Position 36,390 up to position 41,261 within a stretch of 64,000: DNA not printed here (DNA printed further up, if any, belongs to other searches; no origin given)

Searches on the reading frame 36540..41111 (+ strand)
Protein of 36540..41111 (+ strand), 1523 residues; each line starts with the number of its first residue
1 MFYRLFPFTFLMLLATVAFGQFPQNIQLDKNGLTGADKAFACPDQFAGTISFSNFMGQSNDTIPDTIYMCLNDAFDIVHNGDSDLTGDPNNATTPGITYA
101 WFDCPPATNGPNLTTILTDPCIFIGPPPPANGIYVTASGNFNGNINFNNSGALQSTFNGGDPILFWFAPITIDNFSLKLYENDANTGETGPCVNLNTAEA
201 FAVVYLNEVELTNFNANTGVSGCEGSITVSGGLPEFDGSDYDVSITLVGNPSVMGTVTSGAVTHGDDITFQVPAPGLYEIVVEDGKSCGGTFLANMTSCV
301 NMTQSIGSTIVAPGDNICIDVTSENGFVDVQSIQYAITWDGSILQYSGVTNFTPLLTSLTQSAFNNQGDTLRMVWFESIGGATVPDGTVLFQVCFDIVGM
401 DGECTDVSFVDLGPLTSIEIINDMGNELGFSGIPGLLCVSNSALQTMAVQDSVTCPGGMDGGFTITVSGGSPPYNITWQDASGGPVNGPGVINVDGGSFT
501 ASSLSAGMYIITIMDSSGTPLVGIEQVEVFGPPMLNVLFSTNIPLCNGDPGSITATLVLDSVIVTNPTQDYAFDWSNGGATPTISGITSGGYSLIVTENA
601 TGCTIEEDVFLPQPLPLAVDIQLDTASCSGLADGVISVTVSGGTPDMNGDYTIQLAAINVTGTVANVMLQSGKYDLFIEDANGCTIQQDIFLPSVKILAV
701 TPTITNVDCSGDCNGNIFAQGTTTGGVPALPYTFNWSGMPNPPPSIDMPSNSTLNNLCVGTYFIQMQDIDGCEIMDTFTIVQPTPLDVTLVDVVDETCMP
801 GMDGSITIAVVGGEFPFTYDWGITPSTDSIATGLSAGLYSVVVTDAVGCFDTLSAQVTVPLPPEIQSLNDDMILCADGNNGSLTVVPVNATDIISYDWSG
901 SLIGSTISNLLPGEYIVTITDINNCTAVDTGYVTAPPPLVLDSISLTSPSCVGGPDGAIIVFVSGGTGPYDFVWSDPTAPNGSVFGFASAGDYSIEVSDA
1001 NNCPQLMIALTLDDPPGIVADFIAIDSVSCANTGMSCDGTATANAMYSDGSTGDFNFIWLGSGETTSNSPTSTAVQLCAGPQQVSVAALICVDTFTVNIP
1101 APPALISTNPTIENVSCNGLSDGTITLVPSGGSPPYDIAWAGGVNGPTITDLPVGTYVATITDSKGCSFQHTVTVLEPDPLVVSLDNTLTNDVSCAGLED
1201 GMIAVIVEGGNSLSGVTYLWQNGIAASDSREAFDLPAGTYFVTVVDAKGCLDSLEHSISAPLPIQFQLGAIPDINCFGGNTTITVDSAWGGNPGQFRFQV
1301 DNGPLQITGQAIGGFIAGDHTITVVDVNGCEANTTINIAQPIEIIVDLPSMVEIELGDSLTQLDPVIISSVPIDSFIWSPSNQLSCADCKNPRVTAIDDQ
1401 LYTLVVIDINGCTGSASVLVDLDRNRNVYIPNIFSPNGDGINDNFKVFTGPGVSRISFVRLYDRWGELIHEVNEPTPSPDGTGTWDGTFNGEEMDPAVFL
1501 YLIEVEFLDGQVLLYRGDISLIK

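Call 87: search_protein_families(library=pfam, proteins=[window:36540-41111:+], max_evalue=0.001)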
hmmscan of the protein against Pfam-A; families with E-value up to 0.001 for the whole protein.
window:36540-41111:+ (1523 aa): 3 families
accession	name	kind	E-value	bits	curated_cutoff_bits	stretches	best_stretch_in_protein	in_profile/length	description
PF13573.12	SprB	-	1.8e-49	165.5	28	6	1111-1144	3-36/37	SprB repeat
PF13585.12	CHU_C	-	1.7e-12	47.7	27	1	1430-1505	3-72/86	CHU_C Type IX secretion signal domain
PF00963.24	Cohesin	-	0.00062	20.4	24.1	0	304-397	3-101/139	Cohesin domain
